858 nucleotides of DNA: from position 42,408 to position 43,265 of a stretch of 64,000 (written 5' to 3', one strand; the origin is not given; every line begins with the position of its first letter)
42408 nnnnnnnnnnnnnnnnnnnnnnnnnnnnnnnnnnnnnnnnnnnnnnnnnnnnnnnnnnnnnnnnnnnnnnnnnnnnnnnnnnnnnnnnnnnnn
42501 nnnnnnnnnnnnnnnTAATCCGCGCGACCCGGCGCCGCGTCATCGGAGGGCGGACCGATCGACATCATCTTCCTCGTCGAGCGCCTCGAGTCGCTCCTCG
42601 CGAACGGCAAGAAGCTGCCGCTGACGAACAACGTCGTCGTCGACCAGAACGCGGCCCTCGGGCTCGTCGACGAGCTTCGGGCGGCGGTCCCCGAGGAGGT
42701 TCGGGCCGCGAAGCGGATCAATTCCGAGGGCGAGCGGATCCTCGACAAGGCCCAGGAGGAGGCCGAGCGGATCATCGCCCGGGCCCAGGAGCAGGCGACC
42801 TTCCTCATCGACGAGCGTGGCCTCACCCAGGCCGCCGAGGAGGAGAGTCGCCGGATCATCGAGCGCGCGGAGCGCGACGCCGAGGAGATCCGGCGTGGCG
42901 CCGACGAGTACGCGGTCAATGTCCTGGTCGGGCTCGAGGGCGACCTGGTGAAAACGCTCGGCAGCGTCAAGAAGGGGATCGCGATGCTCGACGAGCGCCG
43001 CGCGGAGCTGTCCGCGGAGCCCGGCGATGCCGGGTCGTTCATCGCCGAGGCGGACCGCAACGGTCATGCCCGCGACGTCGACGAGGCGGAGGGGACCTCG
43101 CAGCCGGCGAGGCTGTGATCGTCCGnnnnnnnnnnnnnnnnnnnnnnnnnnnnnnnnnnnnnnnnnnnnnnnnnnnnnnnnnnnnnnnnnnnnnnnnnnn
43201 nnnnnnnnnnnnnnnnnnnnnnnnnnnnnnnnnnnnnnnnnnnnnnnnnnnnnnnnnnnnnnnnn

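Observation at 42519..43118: Hidden conserved coiled-coil gene between coaD and yceD with no canonical start codon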

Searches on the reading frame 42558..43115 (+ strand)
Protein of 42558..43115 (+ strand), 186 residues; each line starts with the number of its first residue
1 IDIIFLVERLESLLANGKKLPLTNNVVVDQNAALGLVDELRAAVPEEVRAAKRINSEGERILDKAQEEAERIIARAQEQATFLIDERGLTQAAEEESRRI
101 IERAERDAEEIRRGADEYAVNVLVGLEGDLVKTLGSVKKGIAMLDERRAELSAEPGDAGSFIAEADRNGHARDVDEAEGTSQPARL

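Call 5: search_protein_families(library=pfam, proteins=[window:42558-43115:+], max_evalue=0.1)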
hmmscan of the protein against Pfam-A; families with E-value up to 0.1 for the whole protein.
window:42558-43115:+ (186 aa): 2 families
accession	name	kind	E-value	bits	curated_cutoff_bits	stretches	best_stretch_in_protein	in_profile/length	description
PF05103.18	DivIVA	-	0.049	14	28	0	57-84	75-102/131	DivIVA protein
PF20089.4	DUF6481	-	0.095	13.7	24.6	0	39-113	43-115/119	Family of unknown function (DUF6481)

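Call 6: search_protein_families(library=ncbifam, proteins=[window:42558-43115:+], max_evalue=0.1)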
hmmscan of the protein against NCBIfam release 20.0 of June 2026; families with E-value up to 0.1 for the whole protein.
window:42558-43115:+ (186 aa): 16 families
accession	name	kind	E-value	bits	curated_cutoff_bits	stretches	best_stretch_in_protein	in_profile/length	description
TIGR01144.1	ATP_synt_b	equivalog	0.00015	21.7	65.5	1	46-115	40-107/147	F0F1 ATP synthase subunit B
NF005198.1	PRK06669.1-3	equivalog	0.00021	20.6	200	1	44-117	61-129/299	flagellar assembly protein FliH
NF009992.0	PRK13461.1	equivalog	0.00026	20.6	127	1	43-117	47-119/159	F0F1 ATP synthase subunit B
NF006256.0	PRK08404.1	equivalog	0.00043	20.4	107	1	51-113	16-83/103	V-type ATP synthase subunit H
NF050102.1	DivIVA_Wag31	equivalog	0.0008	19.4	260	1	49-151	127-223/256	DivIVA-like cell division protein Wag31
NF002170.0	PRK01005.1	equivalog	0.001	18.8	280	1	52-83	34-65/208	V-type ATP synthase subunit E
NF004411.0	PRK05759.1-2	equivalog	0.0015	18.7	131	1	51-111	54-112/156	F0F1 ATP synthase subunit B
NF004413.0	PRK05759.1-4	equivalog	0.0015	18.7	197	1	48-116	51-117/156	F0F1 ATP synthase subunit B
NF011042.0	PRK14472.1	equivalog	0.0015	18.5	198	1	51-115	68-130/175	F0F1 ATP synthase subunit B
TIGR02499.1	HrpE_YscL_not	equivalog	0.0024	18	78.7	0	44-93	4-49/166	type III secretion system stator protein SctL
NF002424.0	PRK01558.1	equivalog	0.0048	16.5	241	0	91-120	29-58/203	V-type ATP synthase subunit E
NF006574.0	PRK09098.1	subfamily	0.008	15.6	278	1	49-85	32-68/277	HrpE/YscL family type III secretion apparatus protein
TIGR01069.2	mutS2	equivalog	0.0092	14.4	400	1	46-110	552-619/790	endonuclease MutS2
NF011041.0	PRK14471.1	equivalog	0.014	15.4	200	1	47-110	54-115/164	F0F1 ATP synthase subunit B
TIGR03825.1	FliH_bacil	equivalog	0.043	13.3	148.9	0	44-81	28-65/255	flagellar assembly protein FliH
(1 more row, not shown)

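Call 7: find_homologous_proteins(query=window:42558-43115:+, max_evalue=0.001)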
Query window:42558-43115:+ (186 aa): 2994 proteins with E <= 0.001 among 3857 candidates; the best 120 are listed.
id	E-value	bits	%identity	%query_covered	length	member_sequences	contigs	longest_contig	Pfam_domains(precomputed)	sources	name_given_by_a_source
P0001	2.3e-84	299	84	100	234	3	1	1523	-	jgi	jgi:cell division septum initiation protein DivIVA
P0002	1.8e-82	293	82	100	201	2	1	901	-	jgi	jgi:cell division septum initiation protein DivIVA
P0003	8.8e-79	281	78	100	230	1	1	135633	-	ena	-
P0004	5.0e-78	279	78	100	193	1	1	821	-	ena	-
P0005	2.3e-77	277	78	100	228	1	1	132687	-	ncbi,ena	-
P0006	3.1e-77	276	79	100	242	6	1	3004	-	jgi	jgi:hypothetical protein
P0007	7.1e-77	275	79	100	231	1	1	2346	-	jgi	jgi:hypothetical protein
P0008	1.4e-76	274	78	98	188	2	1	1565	-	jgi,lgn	jgi:cell division septum initiation protein DivIVA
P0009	3.5e-76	273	77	100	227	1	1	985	-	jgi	jgi:hypothetical protein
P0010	7.8e-75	268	76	100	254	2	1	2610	-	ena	-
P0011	5.2e-74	266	77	99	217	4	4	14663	-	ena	-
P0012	5.2e-74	266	75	99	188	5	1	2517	-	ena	-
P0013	5.4e-74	266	77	99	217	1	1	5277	-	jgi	jgi:hypothetical protein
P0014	5.8e-74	265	88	89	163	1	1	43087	-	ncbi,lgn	-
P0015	1.2e-73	264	77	99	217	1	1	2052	-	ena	-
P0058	9.8e-71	255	74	99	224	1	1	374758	-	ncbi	-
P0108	2.1e-69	251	83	83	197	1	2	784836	-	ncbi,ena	-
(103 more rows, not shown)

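Call 11: find_related_loci(query=window:42558-43115:+, collection=genome_contigs, flank=1500)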
Query window:42558-43115:+ (186 aa) in genome_contigs; peptide patterns used: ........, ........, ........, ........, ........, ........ (x = any residue, [..] = any of these).
532 stretches matched a pattern; 226 encode a relative of the query (tblastn E <= 1e-3); the best 80 are kept; 80 distinct loci.
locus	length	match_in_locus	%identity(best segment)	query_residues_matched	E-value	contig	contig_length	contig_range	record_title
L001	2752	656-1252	84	1-186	4e-96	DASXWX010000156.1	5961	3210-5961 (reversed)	MAG TPA_asm: Candidatus Limnocylindrales bacterium isolate SMAG_U4782 k141_595951, whole genome shotgun sequence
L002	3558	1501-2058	83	1-186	2e-91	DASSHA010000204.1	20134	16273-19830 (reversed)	MAG TPA_asm: Candidatus Limnocylindrales bacterium isolate SMAG_U1047 k141_1302210, whole genome shotgun sequence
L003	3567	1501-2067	78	1-186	6e-88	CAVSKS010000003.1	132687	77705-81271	MAG: uncultured Chloroflexia bacterium isolate MFD09206.bin.2.195 genome assembly, contig: contig_21891, whole genome sh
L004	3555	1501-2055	77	1-186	2e-84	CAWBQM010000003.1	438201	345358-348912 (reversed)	MAG: uncultured Chloroflexia bacterium isolate MFD01721.bin.2.83 genome assembly, contig: contig_41132, whole genome sho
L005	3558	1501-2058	78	1-184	4e-83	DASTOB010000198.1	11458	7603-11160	MAG TPA_asm: Candidatus Limnocylindrales bacterium isolate SMAG_U2159 k141_935509, whole genome shotgun sequence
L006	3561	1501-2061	75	1-186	1e-82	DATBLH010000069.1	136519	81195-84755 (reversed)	MAG TPA_asm: Candidatus Limnocylindrales bacterium isolate SMAG_U3967 k141_155571, whole genome shotgun sequence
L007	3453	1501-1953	87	1-151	4e-82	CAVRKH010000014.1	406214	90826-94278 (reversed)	MAG: uncultured Chloroflexia bacterium isolate MFD00392.bin.3.213 genome assembly, contig: contig_42725, whole genome sh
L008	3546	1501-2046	73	1-185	6e-81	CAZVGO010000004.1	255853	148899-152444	MAG TPA_asm: uncultured Anaerolineaceae bacterium isolate binchicken_co31_244 genome assembly, contig: k141_89886, whole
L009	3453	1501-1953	87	1-151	3e-81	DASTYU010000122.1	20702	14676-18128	MAG TPA_asm: Candidatus Limnocylindrales bacterium isolate SMAG_U2450 k141_1707056, whole genome shotgun sequence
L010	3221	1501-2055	75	1-185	1e-80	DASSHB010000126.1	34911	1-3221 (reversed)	MAG TPA_asm: Candidatus Limnocylindrales bacterium isolate SMAG_U1048 k141_857427, whole genome shotgun sequence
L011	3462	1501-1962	84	1-154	1e-80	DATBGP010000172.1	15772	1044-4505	MAG TPA_asm: Candidatus Limnocylindrales bacterium isolate SMAG_U3840 k141_460212, whole genome shotgun sequence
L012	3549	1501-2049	75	1-185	1e-80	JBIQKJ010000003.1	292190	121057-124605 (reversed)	MAG: Chloroflexota bacterium isolate mag.29f NODE_24_length_292190, whole genome shotgun sequence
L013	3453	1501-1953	85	1-151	1e-80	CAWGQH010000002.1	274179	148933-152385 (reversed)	MAG: uncultured Chloroflexia bacterium isolate MFD08497.bin.2.46 genome assembly, contig: contig_109058, whole genome sh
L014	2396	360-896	74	1-183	1e-80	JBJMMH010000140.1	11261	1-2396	MAG: Chloroflexota bacterium isolate 12C16O_48h_50_P13_coass_bin_32 k141_3828998, whole genome shotgun sequence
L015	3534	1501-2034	75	1-185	5e-80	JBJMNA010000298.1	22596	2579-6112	MAG: Chloroflexota bacterium isolate H1_18_all_fractions_metab_conc_23_RIF_CHLX_70_21 k255_7361265, whole genome shotgun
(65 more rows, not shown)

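Call 15: search_protein_representatives(protein=window:42558-43115:+)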
Query: 186 residues. Proteins with E-value up to 0.001 (for the whole library): 4199; up to 1e-10: 1281; up to 1e-30: 51. The best 150 are listed.
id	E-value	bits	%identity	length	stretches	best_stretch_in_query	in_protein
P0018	1.2e-73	262.7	77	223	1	1-185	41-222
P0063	5.9e-71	254.0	81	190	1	1-157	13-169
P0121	2.3e-69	248.8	75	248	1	1-175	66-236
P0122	1.6e-67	242.9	84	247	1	1-152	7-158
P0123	2.2e-67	242.4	77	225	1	1-170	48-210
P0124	8.9e-60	217.6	74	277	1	1-149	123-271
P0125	4.2e-59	215.4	71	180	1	1-160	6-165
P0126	1.0e-58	214.2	75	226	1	17-168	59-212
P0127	4.0e-58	212.3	69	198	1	1-153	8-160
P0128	1.6e-57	210.3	76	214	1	28-173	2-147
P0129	1.1e-51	191.3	64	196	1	1-155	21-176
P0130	1.4e-50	187.7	65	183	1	15-164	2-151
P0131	1.5e-50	187.6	66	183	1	10-155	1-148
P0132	1.6e-50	187.6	65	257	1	1-155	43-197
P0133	6.1e-47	175.9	87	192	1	1-103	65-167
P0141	1.1e-40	155.6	49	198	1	1-180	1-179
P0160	1.7e-34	135.4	45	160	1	2-149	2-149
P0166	9.3e-32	126.5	44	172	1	1-158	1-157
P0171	4.1e-30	121.2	47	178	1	1-148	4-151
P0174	1.2e-29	119.7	45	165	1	1-148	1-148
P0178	5.0e-29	117.6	41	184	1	1-162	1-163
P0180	6.3e-29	117.3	39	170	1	1-155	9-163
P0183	1.3e-28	116.3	40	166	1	1-151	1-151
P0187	2.8e-28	115.2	41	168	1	1-158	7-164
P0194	2.1e-27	112.4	41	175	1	1-160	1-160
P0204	5.9e-26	107.7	39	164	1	1-150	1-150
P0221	1.3e-24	103.3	39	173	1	1-155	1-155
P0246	3.5e-23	98.6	38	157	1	1-145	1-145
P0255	1.4e-22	96.7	38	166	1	1-146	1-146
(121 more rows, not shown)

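Call 30: find_encoding_contigs(protein=P0058, flank=10000, max_places=2)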
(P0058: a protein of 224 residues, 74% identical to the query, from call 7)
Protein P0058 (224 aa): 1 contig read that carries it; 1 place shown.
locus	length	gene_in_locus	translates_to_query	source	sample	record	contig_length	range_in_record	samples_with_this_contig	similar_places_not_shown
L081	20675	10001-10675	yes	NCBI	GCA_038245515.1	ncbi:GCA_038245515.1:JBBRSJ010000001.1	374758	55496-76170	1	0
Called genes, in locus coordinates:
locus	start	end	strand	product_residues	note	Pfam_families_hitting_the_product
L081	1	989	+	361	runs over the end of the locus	PF00834:Ribul_P_3_epim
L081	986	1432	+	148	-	PF02580:Tyr_Deacylase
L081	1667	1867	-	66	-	PF00830:Ribosomal_L28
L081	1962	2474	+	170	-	PF03780:Asp23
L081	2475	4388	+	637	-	PF02734:Dak2, PF21645:FakA-like_M, PF13684:FakA-like_C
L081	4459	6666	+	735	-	PF17191:RecG_wedge, PF00270:DEAD, PF04851:ResIII (weak), PF00271:Helicase_C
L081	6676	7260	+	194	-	PF03602:Cons_hypoth95, PF05175:MTS (weak)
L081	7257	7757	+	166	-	PF01467:CTP_transf_like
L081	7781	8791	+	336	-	PF00005:ABC_tran, PF13304:AAA_21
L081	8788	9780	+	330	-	-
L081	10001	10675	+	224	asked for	-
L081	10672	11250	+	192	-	PF02620:YceD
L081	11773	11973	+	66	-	PF01783:Ribosomal_L32p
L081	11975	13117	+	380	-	PF02504:FA_synthesis, PF01515:PTA_PTB (weak)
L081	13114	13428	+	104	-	PF03780:Asp23 (weak)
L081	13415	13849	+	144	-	PF01029:NusB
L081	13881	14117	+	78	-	PF00550:PP-binding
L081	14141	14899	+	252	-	PF14622:Ribonucleas_3_3, PF00636:Ribonuclease_3, PF00035:dsrm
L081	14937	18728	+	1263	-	PF02463:SMC_N, PF13175:AAA_15 (faint), PF13304:AAA_21 (weak), PF13476:AAA_23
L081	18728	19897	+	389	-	PF13191:AAA_16 (faint), PF13604:AAA_30 (faint), PF00448:SRP54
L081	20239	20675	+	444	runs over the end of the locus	PF02881:SRP54_N, PF00448:SRP54, PF01656:CbiA, PF02978:SRP_SPB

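Call 31: find_encoding_contigs(protein=P0108, flank=10000, max_places=2)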
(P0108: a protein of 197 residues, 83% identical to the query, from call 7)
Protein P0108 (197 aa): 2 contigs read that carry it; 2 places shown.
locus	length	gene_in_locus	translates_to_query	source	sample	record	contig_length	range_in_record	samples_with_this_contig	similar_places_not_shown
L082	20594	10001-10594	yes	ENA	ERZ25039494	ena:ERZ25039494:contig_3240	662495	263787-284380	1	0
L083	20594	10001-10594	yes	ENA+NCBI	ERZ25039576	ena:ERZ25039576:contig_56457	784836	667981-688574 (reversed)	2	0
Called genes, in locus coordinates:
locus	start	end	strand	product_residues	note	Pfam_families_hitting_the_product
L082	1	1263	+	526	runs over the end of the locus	PF00005:ABC_tran, PF13304:AAA_21, PF00005:ABC_tran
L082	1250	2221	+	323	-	PF02653:BPD_transp_2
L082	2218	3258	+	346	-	PF02653:BPD_transp_2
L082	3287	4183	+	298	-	PF00296:Bac_luciferase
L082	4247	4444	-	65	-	PF00830:Ribosomal_L28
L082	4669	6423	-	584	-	-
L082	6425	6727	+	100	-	PF13684:FakA-like_C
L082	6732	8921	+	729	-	PF17191:RecG_wedge, PF01336:tRNA_anti-codon (weak), PF00270:DEAD, PF04851:ResIII (weak), PF00271:Helicase_C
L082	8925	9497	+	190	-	PF03602:Cons_hypoth95, PF05175:MTS (weak)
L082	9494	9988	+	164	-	PF01467:CTP_transf_like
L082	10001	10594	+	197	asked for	-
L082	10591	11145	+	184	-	PF02620:YceD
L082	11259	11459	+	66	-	PF01783:Ribosomal_L32p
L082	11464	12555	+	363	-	PF02504:FA_synthesis, PF01515:PTA_PTB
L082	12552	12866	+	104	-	PF03780:Asp23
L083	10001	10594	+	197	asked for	-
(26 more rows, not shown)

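Call 32: find_encoding_contigs(protein=P0005, flank=10000, max_places=2)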
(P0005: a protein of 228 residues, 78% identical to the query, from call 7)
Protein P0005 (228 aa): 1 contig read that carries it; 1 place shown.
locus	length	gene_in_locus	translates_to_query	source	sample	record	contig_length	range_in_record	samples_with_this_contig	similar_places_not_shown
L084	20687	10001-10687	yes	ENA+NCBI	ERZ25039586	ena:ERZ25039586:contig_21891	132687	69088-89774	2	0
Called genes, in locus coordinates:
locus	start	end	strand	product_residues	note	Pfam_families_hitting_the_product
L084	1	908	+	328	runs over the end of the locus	PF00834:Ribul_P_3_epim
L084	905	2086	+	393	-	PF14378:PAP2_3, PF01569:PAP2 (weak)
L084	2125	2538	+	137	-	PF02580:Tyr_Deacylase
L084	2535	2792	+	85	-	-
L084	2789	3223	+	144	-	PF11969:DcpS_C, PF01230:HIT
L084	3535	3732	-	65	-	PF00830:Ribosomal_L28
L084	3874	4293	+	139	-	PF03780:Asp23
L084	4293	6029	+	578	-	PF02734:Dak2, PF21645:FakA-like_M, PF13684:FakA-like_C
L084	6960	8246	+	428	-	PF00270:DEAD, PF04851:ResIII (weak), PF00271:Helicase_C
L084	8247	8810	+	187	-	PF03602:Cons_hypoth95, PF05175:MTS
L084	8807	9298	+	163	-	PF01467:CTP_transf_like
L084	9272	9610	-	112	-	PF04075:F420H2_quin_red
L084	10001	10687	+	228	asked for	-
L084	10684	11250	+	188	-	PF02620:YceD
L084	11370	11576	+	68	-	PF01783:Ribosomal_L32p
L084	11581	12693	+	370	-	PF02504:FA_synthesis, PF01515:PTA_PTB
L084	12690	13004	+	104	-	PF03780:Asp23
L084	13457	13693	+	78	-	PF00550:PP-binding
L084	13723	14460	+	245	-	PF14622:Ribonucleas_3_3, PF00636:Ribonuclease_3, PF00035:dsrm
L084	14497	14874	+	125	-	PF02463:SMC_N, PF13175:AAA_15 (weak), PF13476:AAA_23, PF13304:AAA_21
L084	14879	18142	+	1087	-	PF02463:SMC_N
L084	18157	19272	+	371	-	PF13191:AAA_16 (weak), PF00448:SRP54, PF13604:AAA_30 (weak)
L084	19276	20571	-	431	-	PF05977:MFS_3, PF07690:MFS_1, PF12832:MFS_1_like (weak), PF07690:MFS_1 (weak)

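Call 34: find_encoding_contigs(protein=P0125, flank=3000, max_places=2)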
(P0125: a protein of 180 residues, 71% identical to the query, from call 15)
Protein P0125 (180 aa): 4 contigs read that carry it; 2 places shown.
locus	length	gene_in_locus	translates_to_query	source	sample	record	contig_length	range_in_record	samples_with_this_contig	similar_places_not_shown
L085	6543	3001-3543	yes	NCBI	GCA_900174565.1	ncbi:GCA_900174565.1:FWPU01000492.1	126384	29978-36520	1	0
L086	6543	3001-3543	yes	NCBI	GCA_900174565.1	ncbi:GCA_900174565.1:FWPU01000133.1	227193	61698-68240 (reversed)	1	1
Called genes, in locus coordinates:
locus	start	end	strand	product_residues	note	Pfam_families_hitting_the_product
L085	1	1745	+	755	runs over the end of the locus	PF17191:RecG_wedge, PF01336:tRNA_anti-codon (weak), PF00270:DEAD, PF04851:ResIII (weak), PF07517:SecA_DEAD (faint), PF00271:Helicase_C, PF19833:RecG_dom3_C (weak)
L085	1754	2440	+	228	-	PF03602:Cons_hypoth95, PF05175:MTS (weak)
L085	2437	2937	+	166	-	PF01467:CTP_transf_like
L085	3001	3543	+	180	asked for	-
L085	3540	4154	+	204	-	PF02620:YceD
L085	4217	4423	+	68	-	PF01783:Ribosomal_L32p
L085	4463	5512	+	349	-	PF02504:FA_synthesis, PF01515:PTA_PTB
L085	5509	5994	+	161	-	PF03780:Asp23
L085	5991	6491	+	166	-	PF01029:NusB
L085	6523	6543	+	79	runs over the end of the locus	PF00550:PP-binding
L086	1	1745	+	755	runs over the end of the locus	PF17191:RecG_wedge, PF01336:tRNA_anti-codon (weak), PF00270:DEAD, PF04851:ResIII (weak), PF07517:SecA_DEAD (faint), PF00271:Helicase_C, PF19833:RecG_dom3_C (weak)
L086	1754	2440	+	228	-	PF03602:Cons_hypoth95, PF05175:MTS (weak)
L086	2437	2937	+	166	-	PF01467:CTP_transf_like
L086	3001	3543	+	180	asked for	-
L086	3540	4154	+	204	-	PF02620:YceD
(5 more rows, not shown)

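Call 35: find_encoding_contigs(protein=P0127, flank=3000, max_places=2)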
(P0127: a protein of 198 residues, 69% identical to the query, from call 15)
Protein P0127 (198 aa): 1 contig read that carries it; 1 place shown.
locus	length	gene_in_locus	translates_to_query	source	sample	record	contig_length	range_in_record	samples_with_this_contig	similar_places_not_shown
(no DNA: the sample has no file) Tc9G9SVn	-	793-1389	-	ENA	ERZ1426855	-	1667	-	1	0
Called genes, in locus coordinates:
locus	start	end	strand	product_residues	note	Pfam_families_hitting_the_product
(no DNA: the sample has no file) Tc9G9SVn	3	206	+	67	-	?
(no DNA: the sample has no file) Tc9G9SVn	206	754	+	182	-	PF01467:CTP_transf_like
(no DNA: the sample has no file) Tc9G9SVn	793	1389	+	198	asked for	-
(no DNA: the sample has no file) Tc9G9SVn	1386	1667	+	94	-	?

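Call 36: find_encoding_contigs(protein=P0129, flank=3000, max_places=2)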
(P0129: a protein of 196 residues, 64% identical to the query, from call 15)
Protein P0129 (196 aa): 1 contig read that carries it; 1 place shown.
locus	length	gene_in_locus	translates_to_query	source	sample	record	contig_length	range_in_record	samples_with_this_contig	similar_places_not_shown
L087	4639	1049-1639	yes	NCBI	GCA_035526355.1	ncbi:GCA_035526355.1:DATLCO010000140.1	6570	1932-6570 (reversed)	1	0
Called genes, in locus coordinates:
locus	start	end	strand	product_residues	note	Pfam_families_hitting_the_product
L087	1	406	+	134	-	PF03602:Cons_hypoth95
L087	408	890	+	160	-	PF01467:CTP_transf_like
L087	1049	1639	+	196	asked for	-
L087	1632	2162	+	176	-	PF02620:YceD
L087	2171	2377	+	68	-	PF01783:Ribosomal_L32p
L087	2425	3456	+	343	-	PF02504:FA_synthesis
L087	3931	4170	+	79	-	PF00550:PP-binding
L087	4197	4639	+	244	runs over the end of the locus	PF22935:RM44_endonuclase (faint), PF14622:Ribonucleas_3_3, PF00636:Ribonuclease_3, PF00035:dsrm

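Call 37: find_encoding_contigs(protein=P0141, flank=3000, max_places=2)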
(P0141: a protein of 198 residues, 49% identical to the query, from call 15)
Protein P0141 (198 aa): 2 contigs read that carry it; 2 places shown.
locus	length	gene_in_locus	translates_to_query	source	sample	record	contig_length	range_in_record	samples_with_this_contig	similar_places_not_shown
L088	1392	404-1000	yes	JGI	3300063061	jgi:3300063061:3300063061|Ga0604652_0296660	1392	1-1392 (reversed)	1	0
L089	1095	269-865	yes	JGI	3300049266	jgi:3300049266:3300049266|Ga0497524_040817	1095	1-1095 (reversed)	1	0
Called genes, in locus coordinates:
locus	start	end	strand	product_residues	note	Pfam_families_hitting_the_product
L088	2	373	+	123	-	?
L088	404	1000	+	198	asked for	-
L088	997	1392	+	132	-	?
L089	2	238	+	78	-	?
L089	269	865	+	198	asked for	-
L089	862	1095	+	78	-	?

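Call 41: find_encoding_contigs(protein=P0187, flank=2500, max_places=3)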
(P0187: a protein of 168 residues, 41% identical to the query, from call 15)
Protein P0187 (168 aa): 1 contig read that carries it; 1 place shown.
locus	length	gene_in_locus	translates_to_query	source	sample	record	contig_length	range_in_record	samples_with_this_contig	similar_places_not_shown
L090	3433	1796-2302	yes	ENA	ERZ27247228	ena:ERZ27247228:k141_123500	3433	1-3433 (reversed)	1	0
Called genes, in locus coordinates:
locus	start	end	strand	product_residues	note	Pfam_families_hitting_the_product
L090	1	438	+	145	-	?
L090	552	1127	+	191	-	PF03602:Cons_hypoth95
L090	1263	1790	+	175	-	PF01467:CTP_transf_like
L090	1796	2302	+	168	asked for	-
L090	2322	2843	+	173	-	PF02620:YceD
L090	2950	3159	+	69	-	PF01783:Ribosomal_L32p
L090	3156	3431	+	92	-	?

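Call 42: find_encoding_contigs(protein=P0180, flank=2500, max_places=3)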
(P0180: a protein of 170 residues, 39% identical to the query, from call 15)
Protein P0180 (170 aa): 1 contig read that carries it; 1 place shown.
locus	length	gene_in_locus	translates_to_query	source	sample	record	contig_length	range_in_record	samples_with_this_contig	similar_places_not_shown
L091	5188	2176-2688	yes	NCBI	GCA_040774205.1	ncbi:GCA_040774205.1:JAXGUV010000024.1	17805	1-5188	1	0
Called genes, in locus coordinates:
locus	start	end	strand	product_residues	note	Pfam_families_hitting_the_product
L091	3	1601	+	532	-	?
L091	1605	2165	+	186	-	PF01467:CTP_transf_like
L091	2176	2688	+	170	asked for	-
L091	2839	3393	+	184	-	PF02620:YceD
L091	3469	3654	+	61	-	PF01783:Ribosomal_L32p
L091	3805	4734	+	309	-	PF00698:Acyl_transf_1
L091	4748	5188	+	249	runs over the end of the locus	PF00106:adh_short, PF08659:KR, PF13561:adh_short_C2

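Call 43: find_encoding_contigs(protein=P0171, flank=2500, max_places=3)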
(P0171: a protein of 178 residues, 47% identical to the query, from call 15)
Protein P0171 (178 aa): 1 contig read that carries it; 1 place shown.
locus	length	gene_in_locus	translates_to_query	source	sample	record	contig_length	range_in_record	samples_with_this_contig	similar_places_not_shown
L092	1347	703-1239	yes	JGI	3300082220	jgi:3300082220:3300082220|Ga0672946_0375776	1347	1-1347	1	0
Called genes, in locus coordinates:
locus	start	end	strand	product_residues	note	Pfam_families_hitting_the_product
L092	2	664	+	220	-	?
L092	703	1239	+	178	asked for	-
